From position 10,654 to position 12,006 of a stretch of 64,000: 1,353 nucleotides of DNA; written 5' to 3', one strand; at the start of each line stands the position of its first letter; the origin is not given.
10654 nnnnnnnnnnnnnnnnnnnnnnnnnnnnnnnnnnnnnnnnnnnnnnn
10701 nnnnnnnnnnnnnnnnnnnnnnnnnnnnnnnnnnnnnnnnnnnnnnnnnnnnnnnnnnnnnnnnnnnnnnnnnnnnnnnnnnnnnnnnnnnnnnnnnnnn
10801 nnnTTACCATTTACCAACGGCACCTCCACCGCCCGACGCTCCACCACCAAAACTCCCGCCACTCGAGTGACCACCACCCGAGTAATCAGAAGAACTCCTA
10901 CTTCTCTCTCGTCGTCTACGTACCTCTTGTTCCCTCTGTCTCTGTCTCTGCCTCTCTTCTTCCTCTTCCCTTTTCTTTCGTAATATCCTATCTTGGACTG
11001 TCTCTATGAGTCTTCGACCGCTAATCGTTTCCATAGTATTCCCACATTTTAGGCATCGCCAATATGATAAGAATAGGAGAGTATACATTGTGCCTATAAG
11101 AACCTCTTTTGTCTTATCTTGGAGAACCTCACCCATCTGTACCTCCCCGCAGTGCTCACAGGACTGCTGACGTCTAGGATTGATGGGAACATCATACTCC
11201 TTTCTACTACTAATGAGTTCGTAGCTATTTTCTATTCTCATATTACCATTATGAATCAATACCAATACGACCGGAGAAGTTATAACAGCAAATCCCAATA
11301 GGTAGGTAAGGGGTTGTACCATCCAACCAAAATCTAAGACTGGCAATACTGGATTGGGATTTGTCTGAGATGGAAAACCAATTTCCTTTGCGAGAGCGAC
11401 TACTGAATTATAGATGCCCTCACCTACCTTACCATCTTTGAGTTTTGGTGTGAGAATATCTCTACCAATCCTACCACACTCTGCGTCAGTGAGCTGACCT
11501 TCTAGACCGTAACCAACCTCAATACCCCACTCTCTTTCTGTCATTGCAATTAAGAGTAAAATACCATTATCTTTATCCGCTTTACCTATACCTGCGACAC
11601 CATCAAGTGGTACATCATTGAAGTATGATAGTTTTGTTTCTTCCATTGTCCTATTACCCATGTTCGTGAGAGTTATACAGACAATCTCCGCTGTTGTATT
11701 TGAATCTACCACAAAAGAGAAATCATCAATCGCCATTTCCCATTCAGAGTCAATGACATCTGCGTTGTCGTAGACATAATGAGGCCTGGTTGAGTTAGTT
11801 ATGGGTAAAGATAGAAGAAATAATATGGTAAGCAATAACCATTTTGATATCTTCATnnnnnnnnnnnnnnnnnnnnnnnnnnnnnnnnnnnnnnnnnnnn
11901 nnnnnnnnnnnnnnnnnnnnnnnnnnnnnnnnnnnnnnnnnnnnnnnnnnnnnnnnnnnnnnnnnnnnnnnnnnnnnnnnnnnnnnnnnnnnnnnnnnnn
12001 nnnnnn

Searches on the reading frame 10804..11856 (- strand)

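Call 10: search_protein_families(library=pfam, proteins=[window:10804-11856:-], max_evalue=0.01)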
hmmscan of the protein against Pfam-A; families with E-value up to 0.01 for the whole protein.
window:10804-11856:- (350 aa): 1 family
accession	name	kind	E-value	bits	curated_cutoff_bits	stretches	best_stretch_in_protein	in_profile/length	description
PF04536.20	TPM_phosphatase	-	3.4e-25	88.9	22.1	1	28-156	1-123/125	TPM domain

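Call 11: search_protein_families(library=phrogs, proteins=[window:10804-11856:-], max_evalue=0.001)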
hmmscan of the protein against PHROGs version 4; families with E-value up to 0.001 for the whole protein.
window:10804-11856:- (350 aa): 0 families
